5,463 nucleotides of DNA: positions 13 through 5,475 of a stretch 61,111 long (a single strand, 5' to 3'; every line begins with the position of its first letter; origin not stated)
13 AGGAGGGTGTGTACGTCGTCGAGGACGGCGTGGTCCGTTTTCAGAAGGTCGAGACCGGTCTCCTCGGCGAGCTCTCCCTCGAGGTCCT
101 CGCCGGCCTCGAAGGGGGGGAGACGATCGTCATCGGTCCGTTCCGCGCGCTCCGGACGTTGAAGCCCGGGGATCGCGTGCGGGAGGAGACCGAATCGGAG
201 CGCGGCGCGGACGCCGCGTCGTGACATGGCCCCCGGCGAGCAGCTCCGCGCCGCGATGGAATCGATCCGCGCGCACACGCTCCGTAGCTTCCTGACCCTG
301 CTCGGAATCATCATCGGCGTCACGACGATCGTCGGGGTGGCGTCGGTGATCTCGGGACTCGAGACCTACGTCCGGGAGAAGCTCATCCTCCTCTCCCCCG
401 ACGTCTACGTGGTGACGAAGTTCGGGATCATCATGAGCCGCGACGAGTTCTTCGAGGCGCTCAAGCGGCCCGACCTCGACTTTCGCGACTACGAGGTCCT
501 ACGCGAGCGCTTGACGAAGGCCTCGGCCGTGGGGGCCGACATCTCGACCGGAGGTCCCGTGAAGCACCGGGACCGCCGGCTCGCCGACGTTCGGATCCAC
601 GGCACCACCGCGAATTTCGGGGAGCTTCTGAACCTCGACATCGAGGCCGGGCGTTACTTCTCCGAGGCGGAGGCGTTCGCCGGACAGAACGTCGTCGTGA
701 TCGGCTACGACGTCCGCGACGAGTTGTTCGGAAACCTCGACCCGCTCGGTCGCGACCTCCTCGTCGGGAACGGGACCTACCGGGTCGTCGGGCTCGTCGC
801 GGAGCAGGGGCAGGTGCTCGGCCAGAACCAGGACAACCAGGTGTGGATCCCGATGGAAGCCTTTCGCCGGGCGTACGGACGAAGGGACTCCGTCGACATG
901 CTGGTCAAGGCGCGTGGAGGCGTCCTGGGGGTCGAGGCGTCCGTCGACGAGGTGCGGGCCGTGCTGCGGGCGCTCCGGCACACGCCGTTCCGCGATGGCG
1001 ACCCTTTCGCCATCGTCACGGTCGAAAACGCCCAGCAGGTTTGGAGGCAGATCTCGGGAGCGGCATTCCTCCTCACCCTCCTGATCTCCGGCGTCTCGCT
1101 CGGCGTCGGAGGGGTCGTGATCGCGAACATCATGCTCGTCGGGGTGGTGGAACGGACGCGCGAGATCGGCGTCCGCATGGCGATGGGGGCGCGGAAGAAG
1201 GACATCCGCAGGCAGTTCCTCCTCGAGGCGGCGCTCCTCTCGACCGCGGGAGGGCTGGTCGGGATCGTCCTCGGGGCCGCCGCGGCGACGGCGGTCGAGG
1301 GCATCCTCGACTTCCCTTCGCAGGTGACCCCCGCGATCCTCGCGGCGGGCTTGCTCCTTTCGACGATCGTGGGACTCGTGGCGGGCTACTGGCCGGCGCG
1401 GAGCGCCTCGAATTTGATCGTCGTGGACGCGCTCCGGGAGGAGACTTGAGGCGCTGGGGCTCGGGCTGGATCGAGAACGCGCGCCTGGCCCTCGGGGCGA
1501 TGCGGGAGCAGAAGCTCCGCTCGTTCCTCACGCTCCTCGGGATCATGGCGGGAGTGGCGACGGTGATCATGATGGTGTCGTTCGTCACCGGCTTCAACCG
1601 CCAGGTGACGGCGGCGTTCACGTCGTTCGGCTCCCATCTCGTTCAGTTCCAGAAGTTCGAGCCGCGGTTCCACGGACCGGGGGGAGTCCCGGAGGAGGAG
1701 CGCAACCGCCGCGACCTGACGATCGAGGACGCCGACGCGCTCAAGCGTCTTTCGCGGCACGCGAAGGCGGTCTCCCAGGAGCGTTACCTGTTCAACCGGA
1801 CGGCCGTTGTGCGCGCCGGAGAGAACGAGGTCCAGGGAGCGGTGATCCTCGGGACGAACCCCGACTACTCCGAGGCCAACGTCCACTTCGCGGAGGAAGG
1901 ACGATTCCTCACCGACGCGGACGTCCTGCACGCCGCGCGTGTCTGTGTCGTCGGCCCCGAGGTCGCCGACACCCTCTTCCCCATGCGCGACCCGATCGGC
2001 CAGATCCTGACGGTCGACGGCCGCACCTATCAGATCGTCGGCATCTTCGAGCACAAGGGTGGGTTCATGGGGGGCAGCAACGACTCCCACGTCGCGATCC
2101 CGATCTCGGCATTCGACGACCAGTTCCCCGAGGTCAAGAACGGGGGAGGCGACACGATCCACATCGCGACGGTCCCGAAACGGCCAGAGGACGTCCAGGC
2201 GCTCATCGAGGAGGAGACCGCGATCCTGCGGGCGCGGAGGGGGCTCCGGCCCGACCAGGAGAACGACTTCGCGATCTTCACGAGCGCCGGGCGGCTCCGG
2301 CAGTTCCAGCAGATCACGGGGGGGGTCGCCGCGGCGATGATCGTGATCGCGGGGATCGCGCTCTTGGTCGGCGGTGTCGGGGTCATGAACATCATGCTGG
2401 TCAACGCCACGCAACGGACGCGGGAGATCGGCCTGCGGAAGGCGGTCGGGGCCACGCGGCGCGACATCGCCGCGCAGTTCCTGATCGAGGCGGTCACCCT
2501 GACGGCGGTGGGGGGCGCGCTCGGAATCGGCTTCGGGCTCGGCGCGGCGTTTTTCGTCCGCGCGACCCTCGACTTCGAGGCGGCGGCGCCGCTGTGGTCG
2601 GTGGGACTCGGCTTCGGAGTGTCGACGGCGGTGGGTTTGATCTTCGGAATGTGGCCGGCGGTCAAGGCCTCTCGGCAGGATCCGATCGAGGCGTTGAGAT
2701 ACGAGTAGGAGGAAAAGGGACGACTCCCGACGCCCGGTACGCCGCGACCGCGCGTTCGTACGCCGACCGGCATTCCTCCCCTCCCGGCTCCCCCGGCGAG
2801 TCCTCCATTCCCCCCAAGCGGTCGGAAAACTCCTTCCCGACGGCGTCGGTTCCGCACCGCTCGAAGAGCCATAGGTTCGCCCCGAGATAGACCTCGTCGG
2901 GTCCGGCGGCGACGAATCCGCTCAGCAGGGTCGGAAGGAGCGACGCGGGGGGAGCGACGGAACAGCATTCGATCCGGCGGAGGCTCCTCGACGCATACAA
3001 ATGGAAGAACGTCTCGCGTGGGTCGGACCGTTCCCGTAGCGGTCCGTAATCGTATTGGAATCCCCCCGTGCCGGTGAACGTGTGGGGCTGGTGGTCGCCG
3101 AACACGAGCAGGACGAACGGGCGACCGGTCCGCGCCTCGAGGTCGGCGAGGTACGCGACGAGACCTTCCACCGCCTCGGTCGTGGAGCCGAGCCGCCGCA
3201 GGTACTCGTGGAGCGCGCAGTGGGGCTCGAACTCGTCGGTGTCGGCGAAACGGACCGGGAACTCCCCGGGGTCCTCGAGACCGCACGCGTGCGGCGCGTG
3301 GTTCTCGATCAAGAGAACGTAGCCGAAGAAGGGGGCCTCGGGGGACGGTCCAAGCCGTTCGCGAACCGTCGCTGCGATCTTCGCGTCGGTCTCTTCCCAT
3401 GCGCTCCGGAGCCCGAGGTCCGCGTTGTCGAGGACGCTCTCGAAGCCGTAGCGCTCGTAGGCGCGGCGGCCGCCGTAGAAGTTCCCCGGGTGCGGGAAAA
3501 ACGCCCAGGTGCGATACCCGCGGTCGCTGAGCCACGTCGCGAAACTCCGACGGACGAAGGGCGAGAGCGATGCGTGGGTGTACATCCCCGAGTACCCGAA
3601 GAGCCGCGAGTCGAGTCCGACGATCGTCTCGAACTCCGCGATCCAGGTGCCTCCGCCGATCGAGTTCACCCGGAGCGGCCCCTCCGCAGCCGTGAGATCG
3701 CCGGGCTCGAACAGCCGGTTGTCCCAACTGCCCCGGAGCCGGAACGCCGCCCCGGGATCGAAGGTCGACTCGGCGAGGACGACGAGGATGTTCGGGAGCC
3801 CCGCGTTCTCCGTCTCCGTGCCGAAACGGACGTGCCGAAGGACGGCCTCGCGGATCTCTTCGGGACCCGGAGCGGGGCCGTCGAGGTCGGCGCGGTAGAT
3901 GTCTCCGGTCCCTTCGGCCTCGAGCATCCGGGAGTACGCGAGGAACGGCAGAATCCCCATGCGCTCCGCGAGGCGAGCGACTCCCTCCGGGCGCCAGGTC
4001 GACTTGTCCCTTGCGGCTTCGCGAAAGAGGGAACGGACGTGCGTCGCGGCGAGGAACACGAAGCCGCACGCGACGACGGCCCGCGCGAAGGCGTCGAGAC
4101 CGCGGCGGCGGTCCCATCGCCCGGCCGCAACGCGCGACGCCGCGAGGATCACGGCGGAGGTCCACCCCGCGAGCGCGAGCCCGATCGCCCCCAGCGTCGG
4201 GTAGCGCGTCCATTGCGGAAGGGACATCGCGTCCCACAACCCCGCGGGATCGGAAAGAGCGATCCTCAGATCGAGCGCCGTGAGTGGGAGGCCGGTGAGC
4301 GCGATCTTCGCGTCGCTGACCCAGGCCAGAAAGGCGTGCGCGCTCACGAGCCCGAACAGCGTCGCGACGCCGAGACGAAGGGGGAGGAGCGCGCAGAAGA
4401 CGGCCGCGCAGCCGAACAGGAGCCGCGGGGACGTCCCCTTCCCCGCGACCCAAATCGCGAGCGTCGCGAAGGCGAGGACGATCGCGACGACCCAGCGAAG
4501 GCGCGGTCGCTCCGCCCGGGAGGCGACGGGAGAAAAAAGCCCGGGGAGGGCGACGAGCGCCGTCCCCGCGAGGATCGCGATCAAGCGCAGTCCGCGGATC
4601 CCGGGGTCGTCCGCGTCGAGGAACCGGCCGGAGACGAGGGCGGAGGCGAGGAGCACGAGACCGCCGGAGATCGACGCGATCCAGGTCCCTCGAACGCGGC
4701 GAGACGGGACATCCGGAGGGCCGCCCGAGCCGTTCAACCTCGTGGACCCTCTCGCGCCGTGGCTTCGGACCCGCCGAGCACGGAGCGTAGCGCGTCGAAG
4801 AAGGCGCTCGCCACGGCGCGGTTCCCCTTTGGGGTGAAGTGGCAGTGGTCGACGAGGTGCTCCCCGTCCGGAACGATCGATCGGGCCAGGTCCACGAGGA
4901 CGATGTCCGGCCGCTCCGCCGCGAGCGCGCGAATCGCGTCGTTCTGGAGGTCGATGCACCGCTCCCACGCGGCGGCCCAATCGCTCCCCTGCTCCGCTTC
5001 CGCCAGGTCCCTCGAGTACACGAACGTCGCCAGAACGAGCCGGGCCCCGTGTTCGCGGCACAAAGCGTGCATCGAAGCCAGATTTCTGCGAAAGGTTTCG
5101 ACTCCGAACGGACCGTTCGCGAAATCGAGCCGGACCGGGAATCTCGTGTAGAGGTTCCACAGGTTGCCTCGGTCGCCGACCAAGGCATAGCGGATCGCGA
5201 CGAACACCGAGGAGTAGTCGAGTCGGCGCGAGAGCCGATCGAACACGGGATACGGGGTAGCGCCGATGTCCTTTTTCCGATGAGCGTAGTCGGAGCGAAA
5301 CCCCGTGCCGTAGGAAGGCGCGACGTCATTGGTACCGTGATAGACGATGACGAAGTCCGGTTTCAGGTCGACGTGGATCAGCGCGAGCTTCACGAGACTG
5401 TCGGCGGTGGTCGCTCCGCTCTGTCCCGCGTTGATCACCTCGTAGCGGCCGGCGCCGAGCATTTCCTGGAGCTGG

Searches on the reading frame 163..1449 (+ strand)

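Call 25: search_protein_families(library=pfam, proteins=[window:163-1449:+], max_evalue=0.001)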
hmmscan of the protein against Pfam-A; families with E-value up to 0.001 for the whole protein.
window:163-1449:+ (428 aa): 2 families
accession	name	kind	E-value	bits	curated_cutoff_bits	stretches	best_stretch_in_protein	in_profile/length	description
PF12704.14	MacB_PCD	-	2.5e-36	126.3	27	1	42-255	1-196/207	MacB-like periplasmic core domain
PF02687.27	FtsX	-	1.9e-19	70.3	25.5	1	307-417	2-117/120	FtsX-like permease C-terminal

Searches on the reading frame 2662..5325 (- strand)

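Call 25: search_protein_families(library=pfam, proteins=[window:2662-5325:-], max_evalue=0.001)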
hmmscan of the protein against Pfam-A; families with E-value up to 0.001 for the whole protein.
window:2662-5325:- (887 aa): 1 family
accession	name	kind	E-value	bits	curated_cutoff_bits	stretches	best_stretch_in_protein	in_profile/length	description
PF00884.28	Sulfatase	-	2.9e-17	63.4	25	1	511-757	1-253/301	Sulfatase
